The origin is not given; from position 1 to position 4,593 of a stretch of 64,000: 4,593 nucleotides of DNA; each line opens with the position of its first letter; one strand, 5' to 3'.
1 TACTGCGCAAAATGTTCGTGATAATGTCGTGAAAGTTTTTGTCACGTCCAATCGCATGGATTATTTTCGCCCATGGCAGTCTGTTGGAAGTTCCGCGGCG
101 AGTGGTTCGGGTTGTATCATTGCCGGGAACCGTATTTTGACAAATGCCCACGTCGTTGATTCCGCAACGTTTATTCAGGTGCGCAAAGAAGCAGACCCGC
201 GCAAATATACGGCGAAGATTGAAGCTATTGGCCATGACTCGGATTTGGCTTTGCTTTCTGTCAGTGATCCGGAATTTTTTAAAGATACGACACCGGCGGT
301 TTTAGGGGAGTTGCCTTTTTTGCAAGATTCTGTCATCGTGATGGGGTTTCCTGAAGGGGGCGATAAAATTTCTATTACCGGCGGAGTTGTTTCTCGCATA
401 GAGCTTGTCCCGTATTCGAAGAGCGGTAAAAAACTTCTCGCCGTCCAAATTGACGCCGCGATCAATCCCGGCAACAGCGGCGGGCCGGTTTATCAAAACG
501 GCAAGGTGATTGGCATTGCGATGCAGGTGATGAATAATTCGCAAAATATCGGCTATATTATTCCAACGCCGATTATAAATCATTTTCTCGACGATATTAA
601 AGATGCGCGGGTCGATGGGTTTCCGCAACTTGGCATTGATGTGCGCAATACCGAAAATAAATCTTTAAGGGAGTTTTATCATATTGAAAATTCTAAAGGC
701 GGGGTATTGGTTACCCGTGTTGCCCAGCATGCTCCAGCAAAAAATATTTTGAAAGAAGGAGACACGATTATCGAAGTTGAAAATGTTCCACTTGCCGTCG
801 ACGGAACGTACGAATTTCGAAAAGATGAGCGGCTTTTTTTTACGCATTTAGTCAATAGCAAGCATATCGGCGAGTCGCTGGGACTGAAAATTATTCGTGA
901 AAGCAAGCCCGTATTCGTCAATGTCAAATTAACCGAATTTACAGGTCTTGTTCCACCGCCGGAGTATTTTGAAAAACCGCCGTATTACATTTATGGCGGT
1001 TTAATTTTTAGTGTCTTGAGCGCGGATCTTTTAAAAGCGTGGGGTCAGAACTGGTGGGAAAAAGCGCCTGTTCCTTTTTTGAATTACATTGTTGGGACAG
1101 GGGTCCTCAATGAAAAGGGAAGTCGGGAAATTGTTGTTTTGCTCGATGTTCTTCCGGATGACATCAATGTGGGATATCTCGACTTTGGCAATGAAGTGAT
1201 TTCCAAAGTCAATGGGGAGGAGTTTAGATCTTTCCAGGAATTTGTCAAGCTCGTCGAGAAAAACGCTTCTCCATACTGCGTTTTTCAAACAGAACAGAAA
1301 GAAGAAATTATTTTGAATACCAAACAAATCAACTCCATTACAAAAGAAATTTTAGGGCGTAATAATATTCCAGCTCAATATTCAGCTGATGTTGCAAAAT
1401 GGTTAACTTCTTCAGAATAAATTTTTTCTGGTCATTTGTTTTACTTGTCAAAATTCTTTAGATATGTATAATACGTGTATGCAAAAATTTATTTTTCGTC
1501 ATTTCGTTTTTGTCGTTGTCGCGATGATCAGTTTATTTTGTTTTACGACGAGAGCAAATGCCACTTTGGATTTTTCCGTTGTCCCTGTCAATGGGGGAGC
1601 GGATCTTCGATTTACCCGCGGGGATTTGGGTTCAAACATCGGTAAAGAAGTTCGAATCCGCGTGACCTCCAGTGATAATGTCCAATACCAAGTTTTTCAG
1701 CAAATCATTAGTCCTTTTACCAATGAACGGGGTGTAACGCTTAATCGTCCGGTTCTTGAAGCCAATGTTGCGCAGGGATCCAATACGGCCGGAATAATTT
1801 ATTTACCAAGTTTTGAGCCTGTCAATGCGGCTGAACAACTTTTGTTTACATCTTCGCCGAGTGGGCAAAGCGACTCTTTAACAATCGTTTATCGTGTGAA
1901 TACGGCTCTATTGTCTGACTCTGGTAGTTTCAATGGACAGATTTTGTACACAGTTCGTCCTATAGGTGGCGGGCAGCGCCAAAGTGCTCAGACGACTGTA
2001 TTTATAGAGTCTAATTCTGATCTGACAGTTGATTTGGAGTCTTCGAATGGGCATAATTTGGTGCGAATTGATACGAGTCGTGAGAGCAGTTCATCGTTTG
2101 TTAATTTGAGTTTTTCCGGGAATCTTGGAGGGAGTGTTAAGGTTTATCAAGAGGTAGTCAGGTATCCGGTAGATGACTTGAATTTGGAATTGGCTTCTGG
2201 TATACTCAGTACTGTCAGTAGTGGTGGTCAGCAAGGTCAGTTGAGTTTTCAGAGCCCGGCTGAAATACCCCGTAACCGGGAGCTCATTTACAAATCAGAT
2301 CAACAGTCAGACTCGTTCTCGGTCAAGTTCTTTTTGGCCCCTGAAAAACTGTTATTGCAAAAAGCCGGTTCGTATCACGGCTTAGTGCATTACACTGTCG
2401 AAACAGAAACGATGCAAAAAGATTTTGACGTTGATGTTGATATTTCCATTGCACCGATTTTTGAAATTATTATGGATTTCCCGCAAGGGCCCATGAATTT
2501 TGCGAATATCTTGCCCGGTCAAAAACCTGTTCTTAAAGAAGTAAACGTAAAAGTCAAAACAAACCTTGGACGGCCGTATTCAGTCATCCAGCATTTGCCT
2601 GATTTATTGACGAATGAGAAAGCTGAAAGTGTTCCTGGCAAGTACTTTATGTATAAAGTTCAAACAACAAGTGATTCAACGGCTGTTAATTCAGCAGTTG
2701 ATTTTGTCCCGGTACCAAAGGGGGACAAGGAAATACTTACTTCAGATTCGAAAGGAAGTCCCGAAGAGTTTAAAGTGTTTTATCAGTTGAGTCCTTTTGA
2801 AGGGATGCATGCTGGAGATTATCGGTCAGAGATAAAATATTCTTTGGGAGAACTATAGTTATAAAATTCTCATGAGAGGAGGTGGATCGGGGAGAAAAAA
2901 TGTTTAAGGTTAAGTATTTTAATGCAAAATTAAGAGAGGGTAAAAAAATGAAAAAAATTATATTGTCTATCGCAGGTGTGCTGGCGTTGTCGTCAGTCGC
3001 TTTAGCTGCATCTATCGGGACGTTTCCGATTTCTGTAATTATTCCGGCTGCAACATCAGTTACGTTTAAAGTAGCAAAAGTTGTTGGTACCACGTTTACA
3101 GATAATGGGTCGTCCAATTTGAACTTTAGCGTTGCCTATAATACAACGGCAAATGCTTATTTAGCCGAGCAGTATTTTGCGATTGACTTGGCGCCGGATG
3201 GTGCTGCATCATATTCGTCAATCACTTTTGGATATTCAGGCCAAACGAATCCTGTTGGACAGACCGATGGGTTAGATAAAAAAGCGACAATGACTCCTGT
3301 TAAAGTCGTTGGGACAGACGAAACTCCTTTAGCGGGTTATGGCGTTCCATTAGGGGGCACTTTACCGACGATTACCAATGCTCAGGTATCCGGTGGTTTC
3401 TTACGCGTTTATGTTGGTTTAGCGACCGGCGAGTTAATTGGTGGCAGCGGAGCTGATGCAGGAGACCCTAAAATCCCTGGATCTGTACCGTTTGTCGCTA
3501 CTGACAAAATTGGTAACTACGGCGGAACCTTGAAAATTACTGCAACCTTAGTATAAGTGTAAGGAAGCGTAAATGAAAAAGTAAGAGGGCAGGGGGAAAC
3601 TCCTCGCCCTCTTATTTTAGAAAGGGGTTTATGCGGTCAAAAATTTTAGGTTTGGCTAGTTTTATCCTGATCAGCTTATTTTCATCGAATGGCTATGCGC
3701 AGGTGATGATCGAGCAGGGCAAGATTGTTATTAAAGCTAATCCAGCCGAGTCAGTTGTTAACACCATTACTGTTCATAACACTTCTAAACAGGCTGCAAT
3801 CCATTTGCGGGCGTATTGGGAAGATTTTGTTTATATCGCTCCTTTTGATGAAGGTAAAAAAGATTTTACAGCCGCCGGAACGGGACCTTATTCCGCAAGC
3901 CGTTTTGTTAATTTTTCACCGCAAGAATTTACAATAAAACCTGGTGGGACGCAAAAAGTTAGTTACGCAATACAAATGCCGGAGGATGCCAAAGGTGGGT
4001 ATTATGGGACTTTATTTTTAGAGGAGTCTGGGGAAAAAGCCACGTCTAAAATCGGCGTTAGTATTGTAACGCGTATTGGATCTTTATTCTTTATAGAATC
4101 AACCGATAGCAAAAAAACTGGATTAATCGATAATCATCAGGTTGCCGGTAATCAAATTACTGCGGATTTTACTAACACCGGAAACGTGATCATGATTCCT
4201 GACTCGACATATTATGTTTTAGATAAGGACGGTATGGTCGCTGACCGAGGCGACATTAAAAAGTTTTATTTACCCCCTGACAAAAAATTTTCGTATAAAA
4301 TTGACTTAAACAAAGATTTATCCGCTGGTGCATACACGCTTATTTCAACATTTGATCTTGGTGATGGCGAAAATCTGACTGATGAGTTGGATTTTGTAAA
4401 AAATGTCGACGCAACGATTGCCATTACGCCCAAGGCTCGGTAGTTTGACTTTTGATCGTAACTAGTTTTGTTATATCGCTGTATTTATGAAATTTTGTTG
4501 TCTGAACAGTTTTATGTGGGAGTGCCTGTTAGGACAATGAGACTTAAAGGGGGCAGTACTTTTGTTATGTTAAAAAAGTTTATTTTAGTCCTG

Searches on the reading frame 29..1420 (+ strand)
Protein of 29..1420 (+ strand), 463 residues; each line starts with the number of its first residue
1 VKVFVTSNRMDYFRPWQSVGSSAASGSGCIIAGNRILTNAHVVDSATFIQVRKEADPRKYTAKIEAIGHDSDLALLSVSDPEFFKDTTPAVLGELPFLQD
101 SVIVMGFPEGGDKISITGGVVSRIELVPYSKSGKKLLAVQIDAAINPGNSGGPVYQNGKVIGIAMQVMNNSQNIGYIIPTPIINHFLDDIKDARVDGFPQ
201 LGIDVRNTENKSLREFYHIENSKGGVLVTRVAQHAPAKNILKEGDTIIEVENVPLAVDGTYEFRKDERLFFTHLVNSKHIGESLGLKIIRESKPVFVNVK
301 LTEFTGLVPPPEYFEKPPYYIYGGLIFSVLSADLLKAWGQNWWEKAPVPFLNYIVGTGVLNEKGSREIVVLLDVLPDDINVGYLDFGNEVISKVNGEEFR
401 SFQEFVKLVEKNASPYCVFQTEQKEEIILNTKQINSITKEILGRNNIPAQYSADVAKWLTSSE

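Call 10: search_protein_families(library=pfam, proteins=[window:29-1420:+], max_evalue=0.01)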
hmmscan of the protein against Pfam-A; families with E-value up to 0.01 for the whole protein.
window:29-1420:+ (463 aa): 7 families
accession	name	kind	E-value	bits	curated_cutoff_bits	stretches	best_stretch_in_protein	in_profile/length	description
PF17815.7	PDZ_3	-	7.4e-42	143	22.8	1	308-454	1-145/145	PDZ domain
PF13365.12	Trypsin_2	-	6.6e-24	85.7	27.6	1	26-163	1-144/144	Trypsin-like peptidase domain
PF00089.32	Trypsin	-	8.1e-15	55.7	20.6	1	11-182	9-215/220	Trypsin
PF13180.12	PDZ_2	-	9.3e-08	32.7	27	1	199-301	1-80/80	PDZ domain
PF00595.29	PDZ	-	2e-05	25.3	23.2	1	201-255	12-57/81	PDZ domain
PF05580.18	Peptidase_S55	-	0.0011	19.5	25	0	145-178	171-204/210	SpoIVB peptidase S55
PF17820.7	PDZ_6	-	0.0016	18.6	27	0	228-255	2-30/54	PDZ domain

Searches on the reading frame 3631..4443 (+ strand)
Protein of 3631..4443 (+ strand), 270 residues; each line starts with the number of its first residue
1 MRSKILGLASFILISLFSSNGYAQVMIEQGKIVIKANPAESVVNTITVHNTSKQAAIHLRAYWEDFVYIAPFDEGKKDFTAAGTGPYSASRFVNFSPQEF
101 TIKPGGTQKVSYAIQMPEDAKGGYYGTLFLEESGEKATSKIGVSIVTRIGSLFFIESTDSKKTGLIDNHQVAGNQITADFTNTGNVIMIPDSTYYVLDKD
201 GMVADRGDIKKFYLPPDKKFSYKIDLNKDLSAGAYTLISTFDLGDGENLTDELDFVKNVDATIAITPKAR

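Call 10: search_protein_families(library=pfam, proteins=[window:3631-4443:+], max_evalue=0.01)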
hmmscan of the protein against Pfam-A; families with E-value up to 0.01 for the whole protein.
window:3631-4443:+ (270 aa): 2 families
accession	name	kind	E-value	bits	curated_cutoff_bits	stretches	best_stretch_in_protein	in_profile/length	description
PF06280.18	fn3_5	-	9.2e-05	23.6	27.6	1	42-124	10-90/112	Fn3-like domain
PF06030.18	WxLIP_PGBD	-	0.0031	18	27.3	0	84-129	72-118/121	WxL Interacting Protein, peptidoglycan binding domain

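Call 68: search_protein_families(library=ncbifam, proteins=[window:3631-4443:+], max_evalue=0.01)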
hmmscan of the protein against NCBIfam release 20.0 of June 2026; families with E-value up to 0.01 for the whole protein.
window:3631-4443:+ (270 aa): 0 families
